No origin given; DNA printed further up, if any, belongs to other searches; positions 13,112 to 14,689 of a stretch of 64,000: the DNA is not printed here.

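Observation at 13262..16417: ATP-cone on the radical-generating RNR subunit (NrdB), with an NrdA lacking any ATP cone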

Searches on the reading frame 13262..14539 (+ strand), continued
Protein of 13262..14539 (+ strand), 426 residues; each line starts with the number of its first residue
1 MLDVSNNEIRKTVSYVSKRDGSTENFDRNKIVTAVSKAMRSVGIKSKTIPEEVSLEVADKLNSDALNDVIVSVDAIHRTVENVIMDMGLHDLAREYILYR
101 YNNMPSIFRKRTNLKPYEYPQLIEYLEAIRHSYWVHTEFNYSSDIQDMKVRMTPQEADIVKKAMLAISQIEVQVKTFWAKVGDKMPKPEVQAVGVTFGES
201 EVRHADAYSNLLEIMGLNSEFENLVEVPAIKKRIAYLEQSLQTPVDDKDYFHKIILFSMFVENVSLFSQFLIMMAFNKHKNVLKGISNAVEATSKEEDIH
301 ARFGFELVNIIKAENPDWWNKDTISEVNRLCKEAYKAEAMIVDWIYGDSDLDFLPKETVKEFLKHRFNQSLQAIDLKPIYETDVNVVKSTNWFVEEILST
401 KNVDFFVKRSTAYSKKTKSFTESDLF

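Call 19: find_homologous_proteins(query=window:13262-14539:+, max_evalue=1e-30)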
Query window:13262-14539:+ (426 aa): 8000 proteins with E <= 1e-30 among 8000 candidates; the best 120 are listed.
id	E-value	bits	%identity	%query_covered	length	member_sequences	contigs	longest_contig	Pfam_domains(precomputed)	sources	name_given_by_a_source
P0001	1.2e-277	938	100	100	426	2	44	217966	PF00268.28,PF03477.22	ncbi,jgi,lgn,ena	jgi:ribonucleoside-diphosphate reductase beta chain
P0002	1.4e-276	935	100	100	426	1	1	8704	PF00268.28,PF03477.22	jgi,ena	jgi:ribonucleoside-diphosphate reductase beta chain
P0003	1.2e-275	931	99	100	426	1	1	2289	PF00268.28,PF03477.22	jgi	jgi:ribonucleoside-diphosphate reductase beta chain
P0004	2.2e-273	924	98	100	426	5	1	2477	PF00268.28,PF03477.22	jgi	jgi:ribonucleoside-diphosphate reductase beta chain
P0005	1.9e-271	918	98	100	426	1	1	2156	PF00268.28,PF03477.22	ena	-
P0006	3.7e-270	913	97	100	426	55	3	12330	PF00268.28,PF03477.22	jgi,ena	jgi:ribonucleoside-diphosphate reductase beta chain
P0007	8.2e-254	860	90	100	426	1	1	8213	PF00268.28,PF03477.22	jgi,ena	-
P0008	1.2e-253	859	90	100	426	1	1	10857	PF00268.28,PF03477.22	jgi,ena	jgi:ribonucleoside-diphosphate reductase beta chain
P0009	5.6e-253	857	90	100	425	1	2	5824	PF00268.28,PF03477.22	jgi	jgi:ribonucleoside-diphosphate reductase beta chain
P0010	5.4e-252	854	89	100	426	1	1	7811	PF00268.28,PF03477.22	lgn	-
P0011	2.1e-251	852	90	100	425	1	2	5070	PF00268.28,PF03477.22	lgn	-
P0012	2.7e-251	851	89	100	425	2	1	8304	PF00268.28,PF03477.22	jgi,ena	jgi:ribonucleoside-diphosphate reductase beta chain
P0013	1.0e-249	846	88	100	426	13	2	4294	PF00268.28,PF03477.22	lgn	-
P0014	5.6e-249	844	89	100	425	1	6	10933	PF00268.28,PF03477.22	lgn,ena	-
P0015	6.5e-249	843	88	100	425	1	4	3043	PF00268.28,PF03477.22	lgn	-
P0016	2.2e-248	842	88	100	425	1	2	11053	PF00268.28,PF03477.22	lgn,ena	-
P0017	2.3e-248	842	89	100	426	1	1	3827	PF00268.28,PF03477.22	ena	-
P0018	2.6e-248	841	89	100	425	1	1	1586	PF00268.28,PF03477.22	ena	-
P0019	3.8e-246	834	88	100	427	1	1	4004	PF00268.28,PF03477.22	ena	-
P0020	8.9e-244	827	87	100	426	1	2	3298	PF00268.28,PF03477.22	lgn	-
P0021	1.7e-243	826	86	100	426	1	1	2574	PF00268.28,PF03477.22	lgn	-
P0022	5.5e-243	824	86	100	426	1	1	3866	PF00268.28,PF03477.22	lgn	-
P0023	6.4e-243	824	87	100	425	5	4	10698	PF00268.28,PF03477.22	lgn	-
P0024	6.7e-243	824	86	100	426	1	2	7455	PF00268.28,PF03477.22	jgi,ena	jgi:ribonucleoside-diphosphate reductase beta chain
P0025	2.0e-242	822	86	100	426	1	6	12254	PF00268.28,PF03477.22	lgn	-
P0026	2.1e-242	822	87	100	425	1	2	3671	PF00268.28,PF03477.22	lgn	-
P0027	2.4e-242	822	85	100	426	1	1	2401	PF00268.28,PF03477.22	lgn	-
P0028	3.0e-242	821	86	100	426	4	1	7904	PF00268.28,PF03477.22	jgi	jgi:ribonucleoside-diphosphate reductase beta chain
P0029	4.0e-242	821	86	100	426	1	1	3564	PF00268.28,PF03477.22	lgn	-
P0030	7.1e-242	820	86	100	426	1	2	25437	PF00268.28,PF03477.22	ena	-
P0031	8.0e-242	820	85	100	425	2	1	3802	PF00268.28,PF03477.22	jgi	jgi:ribonucleoside-diphosphate reductase beta chain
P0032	1.2e-241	820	86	100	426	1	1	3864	PF00268.28,PF03477.22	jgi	jgi:ribonucleoside-diphosphate reductase beta chain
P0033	1.6e-241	819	86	100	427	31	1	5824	PF00268.28,PF03477.22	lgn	-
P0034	3.6e-241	818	85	100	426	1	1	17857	PF00268.28,PF03477.22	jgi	jgi:ribonucleoside-diphosphate reductase beta chain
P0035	8.3e-241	817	87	100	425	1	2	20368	PF00268.28,PF03477.22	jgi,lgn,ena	-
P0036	1.4e-240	816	87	100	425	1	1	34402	PF00268.28,PF03477.22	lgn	-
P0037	2.0e-240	815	87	100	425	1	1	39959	PF00268.28,PF03477.22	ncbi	-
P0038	2.2e-240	815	85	100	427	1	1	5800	PF00268.28,PF03477.22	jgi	jgi:ribonucleoside-diphosphate reductase beta chain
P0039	2.9e-240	815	85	100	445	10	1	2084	PF00268.28,PF03477.22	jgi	jgi:ribonucleoside-diphosphate reductase beta chain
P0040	3.7e-240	815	85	100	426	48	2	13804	PF00268.28,PF03477.22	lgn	-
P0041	6.1e-240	814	85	100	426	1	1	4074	PF00268.28,PF03477.22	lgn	-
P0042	1.2e-239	813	85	100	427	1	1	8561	PF00268.28,PF03477.22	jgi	jgi:ribonucleoside-diphosphate reductase beta chain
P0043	1.3e-239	813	85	100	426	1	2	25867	PF00268.28,PF03477.22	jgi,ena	-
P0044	1.9e-239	812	86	100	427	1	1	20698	PF00268.28,PF03477.22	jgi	jgi:ribonucleoside-diphosphate reductase beta chain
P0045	3.8e-239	811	84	100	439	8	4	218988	PF00268.28,PF03477.22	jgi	jgi:ribonucleoside-diphosphate reductase beta chain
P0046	5.3e-239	811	85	100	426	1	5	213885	PF00268.28,PF03477.22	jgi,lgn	jgi:ribonucleoside-diphosphate reductase beta chain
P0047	7.0e-239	810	85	100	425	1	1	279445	PF00268.28,PF03477.22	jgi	jgi:ribonucleoside-diphosphate reductase beta chain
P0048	7.2e-239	810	85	100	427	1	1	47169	PF00268.28,PF03477.22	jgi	jgi:ribonucleoside-diphosphate reductase beta chain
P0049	7.6e-239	810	85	100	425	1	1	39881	PF00268.28,PF03477.22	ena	-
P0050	8.5e-239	810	85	100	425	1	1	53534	PF00268.28,PF03477.22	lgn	-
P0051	9.2e-239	810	84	100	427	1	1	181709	PF00268.28,PF03477.22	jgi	jgi:ribonucleoside-diphosphate reductase beta chain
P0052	1.3e-238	810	85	100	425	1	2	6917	PF00268.28,PF03477.22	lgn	-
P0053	1.3e-238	809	85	100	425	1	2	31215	PF00268.28,PF03477.22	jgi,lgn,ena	-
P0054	1.4e-238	809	85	100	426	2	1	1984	PF00268.28,PF03477.22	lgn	-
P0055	1.5e-238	809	85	100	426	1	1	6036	PF00268.28,PF03477.22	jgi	jgi:ribonucleoside-diphosphate reductase beta chain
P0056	1.5e-238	809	85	100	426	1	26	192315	PF00268.28,PF03477.22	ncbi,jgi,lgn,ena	jgi:ribonucleoside-diphosphate reductase beta chain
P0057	2.1e-238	809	85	100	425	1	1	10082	PF00268.28,PF03477.22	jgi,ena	jgi:ribonucleoside-diphosphate reductase beta chain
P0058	4.0e-238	808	85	100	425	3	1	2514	PF00268.28,PF03477.22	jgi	jgi:ribonucleoside-diphosphate reductase beta chain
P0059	4.5e-238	808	85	100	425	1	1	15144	PF00268.28,PF03477.22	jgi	-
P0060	5.4e-238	807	86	98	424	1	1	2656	PF00268.28,PF03477.22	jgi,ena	jgi:ribonucleoside-diphosphate reductase beta chain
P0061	7.0e-238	807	85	100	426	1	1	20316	PF00268.28,PF03477.22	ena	-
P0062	1.1e-237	806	85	100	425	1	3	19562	PF00268.28,PF03477.22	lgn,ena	-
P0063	1.2e-237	806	85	99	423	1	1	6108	PF00268.28,PF03477.22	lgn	-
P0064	1.2e-237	806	85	100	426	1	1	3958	PF00268.28,PF03477.22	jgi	jgi:ribonucleoside-diphosphate reductase beta chain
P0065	1.4e-237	806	85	100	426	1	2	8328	PF00268.28,PF03477.22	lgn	-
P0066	1.4e-237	806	86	100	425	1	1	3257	PF00268.28,PF03477.22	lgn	-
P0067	1.6e-237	806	84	100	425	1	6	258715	PF00268.28,PF03477.22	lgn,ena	-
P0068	1.9e-237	806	85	100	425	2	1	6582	PF00268.28,PF03477.22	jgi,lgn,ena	jgi:ribonucleoside-diphosphate reductase beta chain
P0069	2.0e-237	806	85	97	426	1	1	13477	PF00268.28,PF03477.22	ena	-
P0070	3.1e-237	805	84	100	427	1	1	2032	PF00268.28,PF03477.22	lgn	-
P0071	3.3e-237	805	85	100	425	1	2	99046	PF00268.28,PF03477.22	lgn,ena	-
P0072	3.3e-237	805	85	100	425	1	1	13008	PF00268.28,PF03477.22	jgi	jgi:ribonucleoside-diphosphate reductase beta chain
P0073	4.9e-237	804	85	100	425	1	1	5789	PF00268.28,PF03477.22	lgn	-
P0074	5.6e-237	804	83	100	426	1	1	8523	PF00268.28,PF03477.22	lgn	-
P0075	1.5e-236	803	84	100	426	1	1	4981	PF00268.28,PF03477.22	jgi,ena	-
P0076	3.8e-236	801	83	100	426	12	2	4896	PF00268.28,PF03477.22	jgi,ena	jgi:ribonucleoside-diphosphate reductase beta chain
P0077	4.0e-236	801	85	100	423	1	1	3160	PF00268.28,PF03477.22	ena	-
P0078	4.4e-236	801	85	100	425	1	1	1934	PF00268.28,PF03477.22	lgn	-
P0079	4.8e-236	801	85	100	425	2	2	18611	PF00268.28,PF03477.22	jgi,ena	jgi:ribonucleoside-diphosphate reductase beta chain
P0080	5.9e-236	801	85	97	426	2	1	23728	PF00268.28,PF03477.22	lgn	-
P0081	6.4e-236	801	85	100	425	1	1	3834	PF00268.28,PF03477.22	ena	-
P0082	6.5e-236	801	85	97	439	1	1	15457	PF00268.28,PF03477.22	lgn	-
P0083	7.3e-236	800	84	100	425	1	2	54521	PF00268.28,PF03477.22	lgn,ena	-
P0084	8.1e-236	800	84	100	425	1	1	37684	PF00268.28,PF03477.22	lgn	-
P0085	9.3e-236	800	84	100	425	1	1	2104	PF00268.28,PF03477.22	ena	-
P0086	9.7e-236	800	83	100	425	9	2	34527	PF00268.28,PF03477.22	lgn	-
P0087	1.0e-235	800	84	100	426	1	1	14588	PF00268.28,PF03477.22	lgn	-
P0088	1.3e-235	800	84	100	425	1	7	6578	PF00268.28,PF03477.22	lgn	-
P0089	1.5e-235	799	84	97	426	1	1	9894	PF00268.28,PF03477.22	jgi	-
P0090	1.8e-235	799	84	100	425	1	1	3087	PF00268.28,PF03477.22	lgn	-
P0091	1.9e-235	799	84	100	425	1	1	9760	PF00268.28,PF03477.22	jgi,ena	jgi:ribonucleoside-diphosphate reductase beta chain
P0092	1.9e-235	799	84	100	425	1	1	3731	PF00268.28,PF03477.22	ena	-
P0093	2.0e-235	799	84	100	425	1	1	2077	PF00268.28,PF03477.22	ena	-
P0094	2.4e-235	799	86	97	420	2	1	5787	PF00268.28,PF03477.22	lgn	-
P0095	2.6e-235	799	85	100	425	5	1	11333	PF00268.28,PF03477.22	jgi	jgi:ribonucleoside-diphosphate reductase beta chain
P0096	4.1e-235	798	84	97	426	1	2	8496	PF00268.28,PF03477.22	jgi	-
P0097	4.4e-235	798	84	100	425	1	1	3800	PF00268.28,PF03477.22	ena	-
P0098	6.5e-235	797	85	100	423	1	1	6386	PF00268.28,PF03477.22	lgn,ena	-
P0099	7.1e-235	797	84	100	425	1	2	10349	PF00268.28,PF03477.22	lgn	-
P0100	1.1e-234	797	85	100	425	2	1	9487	PF00268.28,PF03477.22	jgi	-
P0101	1.1e-234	797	83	100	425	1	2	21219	PF00268.28,PF03477.22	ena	-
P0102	2.4e-234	795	83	100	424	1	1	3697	PF00268.28,PF03477.22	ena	-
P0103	3.8e-234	795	82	98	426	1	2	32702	PF00268.28,PF03477.22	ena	-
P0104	6.3e-234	794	84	100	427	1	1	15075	PF00268.28,PF03477.22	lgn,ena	-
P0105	7.1e-234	794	84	100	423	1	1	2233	PF00268.28,PF03477.22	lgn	-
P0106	7.7e-234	794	83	97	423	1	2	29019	PF00268.28,PF03477.22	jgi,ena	jgi:ribonucleoside-diphosphate reductase beta chain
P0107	1.0e-233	793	84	100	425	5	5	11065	PF00268.28,PF03477.22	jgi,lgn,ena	-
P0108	1.6e-233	793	84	97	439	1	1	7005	PF00268.28,PF03477.22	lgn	-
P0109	1.7e-233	793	82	100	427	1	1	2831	PF00268.28,PF03477.22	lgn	-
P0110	2.3e-233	792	82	97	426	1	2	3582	PF00268.28,PF03477.22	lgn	-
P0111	2.6e-233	792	85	98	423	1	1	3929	PF00268.28,PF03477.22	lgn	-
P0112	2.6e-233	792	82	97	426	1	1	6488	PF00268.28,PF03477.22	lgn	-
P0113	2.8e-233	792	86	97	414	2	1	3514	PF00268.28,PF03477.22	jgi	jgi:ribonucleoside-diphosphate reductase beta chain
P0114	2.9e-233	792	82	97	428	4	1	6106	PF00268.28,PF03477.22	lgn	-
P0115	3.0e-233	792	83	100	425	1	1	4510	PF00268.28,PF03477.22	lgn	-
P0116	3.1e-233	792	81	100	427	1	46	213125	PF00268.28,PF03477.22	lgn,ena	-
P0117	3.2e-233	792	81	100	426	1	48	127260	PF00268.28,PF03477.22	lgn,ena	-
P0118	4.5e-233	791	85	97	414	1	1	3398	PF00268.28,PF03477.22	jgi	jgi:ribonucleoside-diphosphate reductase beta chain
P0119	5.6e-233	791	81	100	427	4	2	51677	PF00268.28,PF03477.22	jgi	jgi:ribonucleoside-diphosphate reductase beta chain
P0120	8.4e-233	790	82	100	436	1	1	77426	PF00268.28,PF03477.22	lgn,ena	-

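Call 20: list_cluster_members(proteins=[P0001, P0056, P0037])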
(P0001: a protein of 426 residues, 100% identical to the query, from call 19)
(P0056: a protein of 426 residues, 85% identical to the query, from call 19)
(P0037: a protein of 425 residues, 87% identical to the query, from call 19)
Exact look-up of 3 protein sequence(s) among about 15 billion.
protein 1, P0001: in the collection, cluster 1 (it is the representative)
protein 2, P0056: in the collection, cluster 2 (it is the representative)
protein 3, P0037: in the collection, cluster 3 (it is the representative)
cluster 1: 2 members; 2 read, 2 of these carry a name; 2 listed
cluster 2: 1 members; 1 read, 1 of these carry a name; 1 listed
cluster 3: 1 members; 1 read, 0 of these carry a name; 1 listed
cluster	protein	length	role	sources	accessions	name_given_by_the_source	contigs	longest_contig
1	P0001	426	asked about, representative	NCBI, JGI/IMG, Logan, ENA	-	ribonucleoside-diphosphate reductase beta chain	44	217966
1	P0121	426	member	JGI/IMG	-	ribonucleoside-diphosphate reductase beta chain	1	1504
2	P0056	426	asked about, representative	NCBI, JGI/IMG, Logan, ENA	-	ribonucleoside-diphosphate reductase beta chain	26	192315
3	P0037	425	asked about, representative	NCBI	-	-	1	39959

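Call 21: find_encoding_contigs(protein=P0001, flank=6000, max_places=6)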
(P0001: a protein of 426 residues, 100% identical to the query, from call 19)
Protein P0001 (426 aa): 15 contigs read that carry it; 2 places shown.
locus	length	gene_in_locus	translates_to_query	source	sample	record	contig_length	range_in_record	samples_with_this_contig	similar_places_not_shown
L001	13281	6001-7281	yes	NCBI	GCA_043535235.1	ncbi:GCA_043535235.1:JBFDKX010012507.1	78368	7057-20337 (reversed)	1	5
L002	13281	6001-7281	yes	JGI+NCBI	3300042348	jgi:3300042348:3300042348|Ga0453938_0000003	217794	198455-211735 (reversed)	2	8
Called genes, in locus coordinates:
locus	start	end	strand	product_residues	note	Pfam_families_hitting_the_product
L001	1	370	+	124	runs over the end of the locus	PF23837:DUF7207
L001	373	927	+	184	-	-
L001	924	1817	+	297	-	PF01471:PG_binding_1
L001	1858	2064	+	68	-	-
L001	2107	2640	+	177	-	-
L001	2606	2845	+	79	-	-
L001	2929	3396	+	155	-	-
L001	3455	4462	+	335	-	-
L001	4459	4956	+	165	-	PF00186:DHFR_1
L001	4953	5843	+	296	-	PF00303:Thymidylat_synt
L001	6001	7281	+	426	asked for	PF03477:ATP-cone, PF00268:Ribonuc_red_sm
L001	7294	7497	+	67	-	-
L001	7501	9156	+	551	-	PF00317:Ribonuc_red_lgN (weak), PF02867:Ribonuc_red_lgC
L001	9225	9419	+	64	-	-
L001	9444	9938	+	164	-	PF07486:Hydrolase_2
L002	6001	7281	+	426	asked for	PF03477:ATP-cone, PF00268:Ribonuc_red_sm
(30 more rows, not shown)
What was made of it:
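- The identical protein is found on 44 contigs from NCBI, JGI, ENA and Logan assemblies (calls 19-21).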

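Call 24: find_related_loci(query=window:13262-14539:+, collection=viral_contigs, flank=4000)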
Query window:13262-14539:+ (426 aa) in viral_contigs; peptide patterns used: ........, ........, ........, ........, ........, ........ (x = any residue, [..] = any of these).
93 stretches matched a pattern; 89 encode a relative of the query (tblastn E <= 1e-3); the best 80 are kept; 80 distinct loci.
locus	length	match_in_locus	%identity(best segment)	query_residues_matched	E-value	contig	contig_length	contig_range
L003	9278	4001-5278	91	1-426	0e+0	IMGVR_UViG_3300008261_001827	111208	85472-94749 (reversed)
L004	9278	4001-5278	87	1-426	0e+0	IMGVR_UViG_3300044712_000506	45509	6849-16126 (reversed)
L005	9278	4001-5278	86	1-426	0e+0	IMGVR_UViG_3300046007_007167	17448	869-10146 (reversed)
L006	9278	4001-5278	85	1-426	0e+0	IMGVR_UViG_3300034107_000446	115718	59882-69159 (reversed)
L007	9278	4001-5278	85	1-426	0e+0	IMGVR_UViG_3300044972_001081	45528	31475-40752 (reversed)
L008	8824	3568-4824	85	7-426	0e+0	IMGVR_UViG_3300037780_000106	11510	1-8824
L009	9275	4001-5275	83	1-426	0e+0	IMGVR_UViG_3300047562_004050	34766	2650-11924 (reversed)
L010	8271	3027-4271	84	12-426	0e+0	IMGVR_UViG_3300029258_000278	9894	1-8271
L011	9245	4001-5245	88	11-426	0e+0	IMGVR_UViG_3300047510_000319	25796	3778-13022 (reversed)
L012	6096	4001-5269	85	1-426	0e+0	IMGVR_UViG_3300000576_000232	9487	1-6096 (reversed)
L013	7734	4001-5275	82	1-426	0e+0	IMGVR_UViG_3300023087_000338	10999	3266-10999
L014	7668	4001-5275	82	1-426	0e+0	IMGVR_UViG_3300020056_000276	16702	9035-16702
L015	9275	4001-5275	82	1-426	0e+0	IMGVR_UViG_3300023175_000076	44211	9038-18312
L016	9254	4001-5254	82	8-426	0e+0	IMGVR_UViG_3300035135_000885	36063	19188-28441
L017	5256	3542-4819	81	1-426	0e+0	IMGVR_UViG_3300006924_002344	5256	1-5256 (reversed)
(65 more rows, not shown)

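Call 25: search_protein_families(library=phrogs, proteins=[window:13262-14539:+], max_evalue=0.001)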
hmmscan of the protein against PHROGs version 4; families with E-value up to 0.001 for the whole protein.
window:13262-14539:+ (426 aa): 5 families
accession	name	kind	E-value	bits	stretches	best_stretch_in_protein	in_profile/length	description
phrog_86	-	DNA, RNA and nucleotide metabolism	1.8e-67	229.2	1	8-424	10-396/504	ribonucleoside diphosphate reductase small subunit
phrog_487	-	moron, auxiliary metabolic gene and host takeover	2.3e-11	43.6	1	15-104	5-96/718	NrdD-like anaerobic ribonucleotide reductase large subunit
phrog_30939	-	DNA, RNA and nucleotide metabolism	1.4e-08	34.1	1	105-417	7-323/977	ribonucleotide reductase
phrog_3987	-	DNA, RNA and nucleotide metabolism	0.00041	20.1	1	15-74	5-64/467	ribonucleotide reductase large subunit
phrog_84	-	DNA, RNA and nucleotide metabolism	0.00047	19.3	1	9-73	58-123/975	ribonucleoside-diphosphate reductase large subunit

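Call 27: search_protein_representatives(protein=window:13262-14539:+)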
Query: 426 residues. Proteins with E-value up to 0.001 (for the whole library): 1769; up to 1e-10: 723; up to 1e-30: 222. The best 150 are listed.
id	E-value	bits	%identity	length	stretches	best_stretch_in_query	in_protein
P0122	6.5e-140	482.9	75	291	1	13-303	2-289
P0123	3.9e-138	477.0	55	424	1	16-426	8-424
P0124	6.4e-128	443.4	54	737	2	194-426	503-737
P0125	2.1e-127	441.7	50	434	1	14-426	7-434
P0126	5.3e-126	437.1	53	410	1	16-426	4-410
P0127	8.8e-122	423.2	51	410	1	16-425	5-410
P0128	1.2e-118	412.8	53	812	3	16-205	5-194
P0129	6.2e-117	407.2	50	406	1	16-426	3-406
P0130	7.3e-115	400.4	48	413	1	15-426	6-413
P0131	2.0e-113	395.7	49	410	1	16-426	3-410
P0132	1.9e-107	376.0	50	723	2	16-300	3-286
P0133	1.4e-106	373.1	46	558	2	201-426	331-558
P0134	2.4e-106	372.4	54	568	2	197-426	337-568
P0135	3.1e-106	372.0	54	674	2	197-426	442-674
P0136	3.9e-105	368.4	44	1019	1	13-424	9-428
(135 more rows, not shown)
